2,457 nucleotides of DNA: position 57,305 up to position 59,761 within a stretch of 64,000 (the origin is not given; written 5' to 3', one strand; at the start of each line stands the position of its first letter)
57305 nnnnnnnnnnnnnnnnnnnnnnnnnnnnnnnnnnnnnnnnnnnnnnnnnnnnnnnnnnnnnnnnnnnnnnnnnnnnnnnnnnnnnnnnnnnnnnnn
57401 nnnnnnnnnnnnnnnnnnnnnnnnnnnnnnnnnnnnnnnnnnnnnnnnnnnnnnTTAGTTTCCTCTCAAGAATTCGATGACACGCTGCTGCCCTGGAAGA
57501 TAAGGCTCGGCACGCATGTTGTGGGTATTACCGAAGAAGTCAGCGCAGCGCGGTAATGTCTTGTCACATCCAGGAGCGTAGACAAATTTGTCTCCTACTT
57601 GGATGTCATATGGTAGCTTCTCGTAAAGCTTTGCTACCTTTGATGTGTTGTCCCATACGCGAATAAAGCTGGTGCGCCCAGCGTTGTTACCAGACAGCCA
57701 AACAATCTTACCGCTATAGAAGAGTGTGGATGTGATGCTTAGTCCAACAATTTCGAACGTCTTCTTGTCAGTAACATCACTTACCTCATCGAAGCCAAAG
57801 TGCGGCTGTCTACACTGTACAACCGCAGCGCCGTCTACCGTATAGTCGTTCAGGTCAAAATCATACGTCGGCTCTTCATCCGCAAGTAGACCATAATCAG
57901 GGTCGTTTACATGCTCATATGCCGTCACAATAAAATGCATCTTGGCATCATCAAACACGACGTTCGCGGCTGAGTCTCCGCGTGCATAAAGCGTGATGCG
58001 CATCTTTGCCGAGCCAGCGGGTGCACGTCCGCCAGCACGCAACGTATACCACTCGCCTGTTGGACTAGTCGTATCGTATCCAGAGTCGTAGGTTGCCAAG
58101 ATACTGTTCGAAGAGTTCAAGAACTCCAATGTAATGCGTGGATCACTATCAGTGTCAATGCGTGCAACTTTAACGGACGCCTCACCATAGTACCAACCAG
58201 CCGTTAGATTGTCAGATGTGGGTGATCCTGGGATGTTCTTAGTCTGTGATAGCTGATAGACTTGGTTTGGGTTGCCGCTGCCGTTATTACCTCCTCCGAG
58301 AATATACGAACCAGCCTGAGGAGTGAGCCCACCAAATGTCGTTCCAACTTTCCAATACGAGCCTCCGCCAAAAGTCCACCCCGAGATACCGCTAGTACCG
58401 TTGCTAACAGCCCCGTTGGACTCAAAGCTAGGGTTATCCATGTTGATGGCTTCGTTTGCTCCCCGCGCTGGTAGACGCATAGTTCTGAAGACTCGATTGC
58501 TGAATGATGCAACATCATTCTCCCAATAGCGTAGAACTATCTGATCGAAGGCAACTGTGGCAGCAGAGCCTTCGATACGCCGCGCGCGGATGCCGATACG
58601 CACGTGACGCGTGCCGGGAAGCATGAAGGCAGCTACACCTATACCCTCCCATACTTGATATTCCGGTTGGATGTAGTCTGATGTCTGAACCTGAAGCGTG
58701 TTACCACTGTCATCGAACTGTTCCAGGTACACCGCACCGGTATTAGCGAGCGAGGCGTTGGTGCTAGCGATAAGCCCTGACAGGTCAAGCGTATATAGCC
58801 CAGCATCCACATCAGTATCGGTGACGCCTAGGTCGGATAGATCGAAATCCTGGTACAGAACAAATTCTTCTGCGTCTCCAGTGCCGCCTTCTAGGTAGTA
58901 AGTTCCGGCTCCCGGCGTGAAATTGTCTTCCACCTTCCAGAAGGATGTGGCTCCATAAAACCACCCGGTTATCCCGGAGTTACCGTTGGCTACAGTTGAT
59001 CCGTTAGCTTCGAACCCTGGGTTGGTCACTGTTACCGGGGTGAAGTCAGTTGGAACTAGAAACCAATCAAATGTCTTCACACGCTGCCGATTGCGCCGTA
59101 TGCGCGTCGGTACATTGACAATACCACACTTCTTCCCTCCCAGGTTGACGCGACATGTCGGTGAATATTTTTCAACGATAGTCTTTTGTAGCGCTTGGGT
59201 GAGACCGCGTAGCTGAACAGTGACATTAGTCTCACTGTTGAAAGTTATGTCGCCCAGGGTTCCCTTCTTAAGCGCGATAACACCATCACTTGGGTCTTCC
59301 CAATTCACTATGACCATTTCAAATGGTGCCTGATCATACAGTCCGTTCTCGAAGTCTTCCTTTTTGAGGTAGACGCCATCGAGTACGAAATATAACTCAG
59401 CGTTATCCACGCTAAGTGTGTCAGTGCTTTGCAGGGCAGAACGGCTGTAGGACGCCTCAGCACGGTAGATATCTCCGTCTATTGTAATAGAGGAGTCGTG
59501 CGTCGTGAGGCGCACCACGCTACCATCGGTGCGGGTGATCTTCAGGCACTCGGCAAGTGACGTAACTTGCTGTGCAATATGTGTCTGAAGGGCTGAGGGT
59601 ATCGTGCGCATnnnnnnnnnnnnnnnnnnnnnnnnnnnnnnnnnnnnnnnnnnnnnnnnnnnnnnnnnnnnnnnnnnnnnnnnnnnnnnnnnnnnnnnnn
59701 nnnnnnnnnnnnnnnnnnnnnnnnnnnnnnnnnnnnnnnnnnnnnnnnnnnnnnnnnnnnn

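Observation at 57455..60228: Gene-transfer-agent-type distal tail genes (DUF2460 plus BR0599/DUF2163) in a large tRNA-rich phage, the latter with duplicated carbohydrate-binding-like inserts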

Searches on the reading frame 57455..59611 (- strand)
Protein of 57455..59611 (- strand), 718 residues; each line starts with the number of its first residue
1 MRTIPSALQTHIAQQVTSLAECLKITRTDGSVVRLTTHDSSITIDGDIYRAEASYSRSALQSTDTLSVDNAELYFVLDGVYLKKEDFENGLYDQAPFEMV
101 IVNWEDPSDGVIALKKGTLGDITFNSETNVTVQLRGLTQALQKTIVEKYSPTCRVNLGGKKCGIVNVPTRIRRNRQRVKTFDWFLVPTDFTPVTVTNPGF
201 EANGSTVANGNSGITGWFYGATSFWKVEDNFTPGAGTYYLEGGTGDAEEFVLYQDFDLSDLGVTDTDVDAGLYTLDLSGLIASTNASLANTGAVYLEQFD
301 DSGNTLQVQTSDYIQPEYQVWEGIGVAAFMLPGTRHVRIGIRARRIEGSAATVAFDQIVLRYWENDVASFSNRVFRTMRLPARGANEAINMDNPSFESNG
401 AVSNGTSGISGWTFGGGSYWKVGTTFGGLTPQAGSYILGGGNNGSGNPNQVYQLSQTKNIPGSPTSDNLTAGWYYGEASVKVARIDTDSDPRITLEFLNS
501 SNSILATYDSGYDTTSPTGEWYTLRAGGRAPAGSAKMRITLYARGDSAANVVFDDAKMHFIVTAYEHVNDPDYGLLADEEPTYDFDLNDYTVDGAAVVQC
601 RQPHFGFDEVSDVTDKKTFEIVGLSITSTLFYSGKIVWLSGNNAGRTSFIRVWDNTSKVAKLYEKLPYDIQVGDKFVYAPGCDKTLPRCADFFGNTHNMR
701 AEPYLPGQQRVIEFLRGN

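Call 3: search_protein_families(library=pfam, proteins=[window:57455-59611:-], max_evalue=0.01)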
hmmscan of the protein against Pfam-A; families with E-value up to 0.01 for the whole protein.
window:57455-59611:- (718 aa): 3 families
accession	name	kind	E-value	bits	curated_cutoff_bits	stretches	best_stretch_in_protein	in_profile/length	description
PF09931.15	Phage_phiJL001_Gp84_N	-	1.1e-46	159.3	26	1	6-164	2-159/160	Baseplate hub protein, N-terminal attachment domain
PF09356.15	Phage_BR0599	-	2.7e-16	60.1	22.9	1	630-708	2-79/80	Phage conserved hypothetical protein BR0599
PF22825.2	HpiC1-like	-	2.8e-05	24.7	27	0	388-558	2-173/174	HpiC1 cyclase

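Call 4: search_protein_families(library=phrogs, proteins=[window:57455-59611:-], max_evalue=0.001)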
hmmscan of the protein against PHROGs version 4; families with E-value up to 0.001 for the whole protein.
window:57455-59611:- (718 aa): 2 families
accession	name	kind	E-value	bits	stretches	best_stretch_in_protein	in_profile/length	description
phrog_778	-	tail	9.7e-47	160.7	1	7-709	7-267/287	tail assembly protein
phrog_6040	-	unknown function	8.3e-05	21.8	0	610-713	810-915/923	-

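Call 7: search_dna_similar(query=window:57455-59611:-, collection=phages, mode=protein, max_rows=30)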
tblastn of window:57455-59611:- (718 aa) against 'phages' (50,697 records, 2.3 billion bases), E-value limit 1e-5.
Records with a match: 119; places in all: 119; records where one place covers at least 80% of the query: 26.
Best place of each record, by identity: <60% 119.
By first word of the organism name: Caulobacter 39; Rhodobacter 24; Brevundimonas 8; Roseobacter 7; Xanthomonas 6; Alteromonas 5; Bacteriophage 4; Dinoroseobacter 4; Caudoviricetes 3; Tetraselmis 3; and 11 more.
By host as written in the record: Rhodobacter capsulatus YW1 23; Caulobacter vibrioides CB15 22; - 11; Caulobacter vibrioides 6; Caulobacter crescentus 6; Caulobacter crescentus NA1000 6; Brevundimonas pondensis LVF1 6; Roseobacter denitrificans OCh114 4; and 21 more.
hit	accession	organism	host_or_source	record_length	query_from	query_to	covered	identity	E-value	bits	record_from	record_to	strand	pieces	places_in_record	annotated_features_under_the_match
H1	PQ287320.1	Caulobacter phage BL57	Caulobacter vibrioides CB15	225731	1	708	95%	28.1%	2e-28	248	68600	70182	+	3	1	hypothetical protein (x3)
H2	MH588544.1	Caulobacter phage CcrBL10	Caulobacter vibrioides CB15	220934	1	708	95%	27.7%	1e-35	243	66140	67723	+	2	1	gene transfer agent FAD/FMN-containing dehydrogenase | gene transfer agent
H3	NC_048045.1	Caulobacter phage CcrBL10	Caulobacter vibrioides CB15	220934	1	708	95%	27.7%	1e-35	243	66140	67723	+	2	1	tail assembly protein | glycoside hydrolase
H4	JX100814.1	Caulobacter phage CcrRogue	Caulobacter vibrioides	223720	1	708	95%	27.6%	1e-34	243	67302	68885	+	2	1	putative tail protein | hypothetical protein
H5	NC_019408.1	Caulobacter phage CcrRogue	Caulobacter vibrioides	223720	1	708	95%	27.6%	1e-34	243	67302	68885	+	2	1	tail assembly protein | glycoside hydrolase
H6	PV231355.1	Caulobacter phage RBC11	Caulobacter vibrioides CB15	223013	1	708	95%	27.5%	6e-34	242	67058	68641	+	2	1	FAD/FMN-containing dehydrogenase | hypothetical protein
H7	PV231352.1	Caulobacter phage RBC63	Caulobacter vibrioides CB15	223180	1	708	95%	27.5%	6e-34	242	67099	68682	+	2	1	tail assembly protein | hypothetical protein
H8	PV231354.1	Caulobacter phage RBC8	Caulobacter vibrioides CB15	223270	1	708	95%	27.5%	6e-34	242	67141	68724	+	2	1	FAD/FMN-containing dehydrogenase | hypothetical protein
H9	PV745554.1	Caulobacter phage BL64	Caulobacter vibrioides CB15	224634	1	708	95%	27.5%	6e-34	242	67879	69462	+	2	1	tail assembly protein | glycoside hydrolase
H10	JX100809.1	Caulobacter phage CcrSwift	Caulobacter vibrioides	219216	1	708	94%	27.0%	7e-37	253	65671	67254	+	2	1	putative tail protein | hypothetical protein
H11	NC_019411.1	Caulobacter phage CcrSwift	Caulobacter vibrioides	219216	1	708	94%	27.0%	7e-37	253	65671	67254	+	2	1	tail assembly protein | glycoside hydrolase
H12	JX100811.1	Caulobacter virus Karma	Caulobacter crescentus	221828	1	708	94%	27.0%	7e-37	253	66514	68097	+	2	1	putative tail protein | hypothetical protein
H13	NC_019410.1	Caulobacter virus Karma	Caulobacter crescentus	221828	1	708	94%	27.0%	7e-37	253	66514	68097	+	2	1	tail assembly protein | glycoside hydrolase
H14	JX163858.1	Caulobacter phage phiCbK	Caulobacter crescentus CB15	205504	1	708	94%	27.0%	9e-37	252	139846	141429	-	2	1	gene transfer agent-like protein | hypothetical protein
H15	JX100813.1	Caulobacter phage phiCbK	Caulobacter vibrioides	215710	1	708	94%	27.0%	9e-37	252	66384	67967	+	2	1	putative tail protein | hypothetical protein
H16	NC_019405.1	Caulobacter phage phiCbK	Caulobacter vibrioides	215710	1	708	94%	27.0%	9e-37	252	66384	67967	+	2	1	tail assembly protein | glycoside hydrolase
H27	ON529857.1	Brevundimonas phage vB_BpoS-Kikimora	Brevundimonas pondensis LVF1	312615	1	710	78%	29.8%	6e-35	223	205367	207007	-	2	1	hypothetical protein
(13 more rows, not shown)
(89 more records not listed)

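Call 8: get_annotated_region(hit=H16, flank=9000)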
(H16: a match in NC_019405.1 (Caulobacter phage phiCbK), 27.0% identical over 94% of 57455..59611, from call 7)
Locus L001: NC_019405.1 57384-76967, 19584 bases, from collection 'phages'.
description: Caulobacter phage phiCbK, complete genome.
organism: Caulobacter phage phiCbK (NCBI taxid 2927985)
taxonomy: Viruses; Duplodnaviria; Heunggongvirae; Uroviricota; Caudoviricetes; Dolichocephalovirinae; Shapirovirus; Shapirovirus cbk
host: Caulobacter vibrioides; source: -; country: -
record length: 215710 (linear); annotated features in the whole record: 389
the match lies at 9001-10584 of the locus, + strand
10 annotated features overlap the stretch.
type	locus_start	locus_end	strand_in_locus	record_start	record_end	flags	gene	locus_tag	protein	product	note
CDS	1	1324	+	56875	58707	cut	-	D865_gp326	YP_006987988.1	minor tail protein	-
CDS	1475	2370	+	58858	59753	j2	-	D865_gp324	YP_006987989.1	tail assembly chaperone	programmed frameshift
CDS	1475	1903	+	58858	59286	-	-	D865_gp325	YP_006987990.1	tail assembly chaperone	-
CDS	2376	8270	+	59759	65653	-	-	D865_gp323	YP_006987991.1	tail length tape measure protein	-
CDS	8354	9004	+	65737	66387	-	-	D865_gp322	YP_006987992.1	glycoside hydrolase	-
CDS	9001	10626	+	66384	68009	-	-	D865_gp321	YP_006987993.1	tail assembly protein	virion-associated protein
CDS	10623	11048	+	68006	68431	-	-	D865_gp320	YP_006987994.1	putative NlpC/P60 family cell wall peptidase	-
CDS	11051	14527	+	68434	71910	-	-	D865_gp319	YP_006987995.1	tail protein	virion-associated protein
CDS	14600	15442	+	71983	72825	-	-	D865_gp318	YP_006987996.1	hypothetical protein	-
CDS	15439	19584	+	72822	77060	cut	-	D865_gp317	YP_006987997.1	tail protein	virion-associated protein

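Call 9: get_annotated_region(hit=H27, flank=9000)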
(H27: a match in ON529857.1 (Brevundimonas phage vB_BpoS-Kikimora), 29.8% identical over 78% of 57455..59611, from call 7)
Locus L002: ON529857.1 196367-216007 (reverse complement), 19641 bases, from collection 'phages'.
description: Brevundimonas phage vB_BpoS-Kikimora, complete genome.
organism: Brevundimonas phage vB_BpoS-Kikimora (NCBI taxid 2948601)
taxonomy: Viruses; Duplodnaviria; Heunggongvirae; Uroviricota; Caudoviricetes; Dolichocephalovirinae
host: Brevundimonas pondensis LVF1; source: sewage; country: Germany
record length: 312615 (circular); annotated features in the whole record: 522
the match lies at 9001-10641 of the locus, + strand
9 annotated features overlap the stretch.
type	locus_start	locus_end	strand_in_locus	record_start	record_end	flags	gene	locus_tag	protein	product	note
CDS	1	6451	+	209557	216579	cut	-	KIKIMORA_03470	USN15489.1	putative tail tape measure protein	-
CDS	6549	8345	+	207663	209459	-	-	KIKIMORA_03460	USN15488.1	hypothetical protein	-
CDS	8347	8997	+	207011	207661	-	-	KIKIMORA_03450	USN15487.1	hypothetical protein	-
CDS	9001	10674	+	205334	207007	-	-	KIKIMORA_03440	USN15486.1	hypothetical protein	-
CDS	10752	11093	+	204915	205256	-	-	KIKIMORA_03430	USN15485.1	hypothetical protein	-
CDS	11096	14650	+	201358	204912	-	-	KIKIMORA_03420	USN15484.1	putative tail protein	-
CDS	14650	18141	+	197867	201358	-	-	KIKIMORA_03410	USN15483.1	putative tail protein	-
CDS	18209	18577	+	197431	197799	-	-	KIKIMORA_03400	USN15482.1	putative tail protein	-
CDS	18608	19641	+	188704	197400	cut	-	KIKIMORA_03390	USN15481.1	putative tail protein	-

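Call 10: search_protein_families(library=pfam, proteins=[L001:9001-10626:+, L002:9001-10674:+, L001:11051-14527:+, L002:6549-8345:+, L002:11096-14650:+], max_evalue=0.01)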
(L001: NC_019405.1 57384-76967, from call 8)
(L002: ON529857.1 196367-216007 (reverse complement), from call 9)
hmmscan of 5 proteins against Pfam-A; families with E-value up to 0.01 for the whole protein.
L001:9001-10626:+ (541 aa): 2 families
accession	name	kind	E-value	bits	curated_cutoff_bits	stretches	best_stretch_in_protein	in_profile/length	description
PF09931.15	Phage_phiJL001_Gp84_N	-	2.4e-53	181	26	1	6-164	2-159/160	Baseplate hub protein, N-terminal attachment domain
PF09356.15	Phage_BR0599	-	4.7e-25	88.2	22.9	1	451-529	1-80/80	Phage conserved hypothetical protein BR0599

L002:9001-10674:+ (557 aa): 2 families
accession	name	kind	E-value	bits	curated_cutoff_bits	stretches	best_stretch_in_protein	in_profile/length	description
PF09931.15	Phage_phiJL001_Gp84_N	-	1.4e-53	181.8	26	1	5-164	1-159/160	Baseplate hub protein, N-terminal attachment domain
PF09356.15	Phage_BR0599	-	5.9e-26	91.1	22.9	1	468-546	1-80/80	Phage conserved hypothetical protein BR0599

L001:11051-14527:+ (1158 aa): 2 families
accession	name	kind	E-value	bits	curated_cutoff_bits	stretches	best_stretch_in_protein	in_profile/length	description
PF23666.2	Rcc01698_C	-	1.6e-22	80.1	27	1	891-985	4-98/98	Rcc01698-like, C-terminal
PF13550.12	Phage-tail_3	-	3e-21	76.4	23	1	615-786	3-162/164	Putative phage tail protein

L002:6549-8345:+ (598 aa): 1 family
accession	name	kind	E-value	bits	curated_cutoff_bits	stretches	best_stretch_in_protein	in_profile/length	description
PF09343.15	DUF2460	-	2.3e-44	151.8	30.4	2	5-168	1-162/205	Conserved hypothetical protein 2217 (DUF2460)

L002:11096-14650:+ (1184 aa): 2 families
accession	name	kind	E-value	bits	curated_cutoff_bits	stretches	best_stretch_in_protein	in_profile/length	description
PF13550.12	Phage-tail_3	-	2.1e-23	83.4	23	1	640-797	9-152/164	Putative phage tail protein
PF23666.2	Rcc01698_C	-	1.2e-20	74.1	27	1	922-1011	6-98/98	Rcc01698-like, C-terminal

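Call 13: search_solved_structures(query=window:57455-59611:-, max_evalue=1, show_alignments=2)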
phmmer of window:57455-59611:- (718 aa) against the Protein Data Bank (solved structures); distinct sequences matched with E-value up to 1: 4.
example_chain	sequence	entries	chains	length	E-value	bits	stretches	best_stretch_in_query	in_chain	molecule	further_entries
6tba_7A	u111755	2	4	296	9.4e-27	96.8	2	4-163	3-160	Uncharacterized protein | Putative gene transfer agent protein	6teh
8gtc_P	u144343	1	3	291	3.1e-20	75.3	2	10-125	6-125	Hub protein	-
7c3e_A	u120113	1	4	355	0.079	14.4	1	407-484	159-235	AofleA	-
7c37_A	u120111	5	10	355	0.088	14.3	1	408-484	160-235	AofleA | AoflcA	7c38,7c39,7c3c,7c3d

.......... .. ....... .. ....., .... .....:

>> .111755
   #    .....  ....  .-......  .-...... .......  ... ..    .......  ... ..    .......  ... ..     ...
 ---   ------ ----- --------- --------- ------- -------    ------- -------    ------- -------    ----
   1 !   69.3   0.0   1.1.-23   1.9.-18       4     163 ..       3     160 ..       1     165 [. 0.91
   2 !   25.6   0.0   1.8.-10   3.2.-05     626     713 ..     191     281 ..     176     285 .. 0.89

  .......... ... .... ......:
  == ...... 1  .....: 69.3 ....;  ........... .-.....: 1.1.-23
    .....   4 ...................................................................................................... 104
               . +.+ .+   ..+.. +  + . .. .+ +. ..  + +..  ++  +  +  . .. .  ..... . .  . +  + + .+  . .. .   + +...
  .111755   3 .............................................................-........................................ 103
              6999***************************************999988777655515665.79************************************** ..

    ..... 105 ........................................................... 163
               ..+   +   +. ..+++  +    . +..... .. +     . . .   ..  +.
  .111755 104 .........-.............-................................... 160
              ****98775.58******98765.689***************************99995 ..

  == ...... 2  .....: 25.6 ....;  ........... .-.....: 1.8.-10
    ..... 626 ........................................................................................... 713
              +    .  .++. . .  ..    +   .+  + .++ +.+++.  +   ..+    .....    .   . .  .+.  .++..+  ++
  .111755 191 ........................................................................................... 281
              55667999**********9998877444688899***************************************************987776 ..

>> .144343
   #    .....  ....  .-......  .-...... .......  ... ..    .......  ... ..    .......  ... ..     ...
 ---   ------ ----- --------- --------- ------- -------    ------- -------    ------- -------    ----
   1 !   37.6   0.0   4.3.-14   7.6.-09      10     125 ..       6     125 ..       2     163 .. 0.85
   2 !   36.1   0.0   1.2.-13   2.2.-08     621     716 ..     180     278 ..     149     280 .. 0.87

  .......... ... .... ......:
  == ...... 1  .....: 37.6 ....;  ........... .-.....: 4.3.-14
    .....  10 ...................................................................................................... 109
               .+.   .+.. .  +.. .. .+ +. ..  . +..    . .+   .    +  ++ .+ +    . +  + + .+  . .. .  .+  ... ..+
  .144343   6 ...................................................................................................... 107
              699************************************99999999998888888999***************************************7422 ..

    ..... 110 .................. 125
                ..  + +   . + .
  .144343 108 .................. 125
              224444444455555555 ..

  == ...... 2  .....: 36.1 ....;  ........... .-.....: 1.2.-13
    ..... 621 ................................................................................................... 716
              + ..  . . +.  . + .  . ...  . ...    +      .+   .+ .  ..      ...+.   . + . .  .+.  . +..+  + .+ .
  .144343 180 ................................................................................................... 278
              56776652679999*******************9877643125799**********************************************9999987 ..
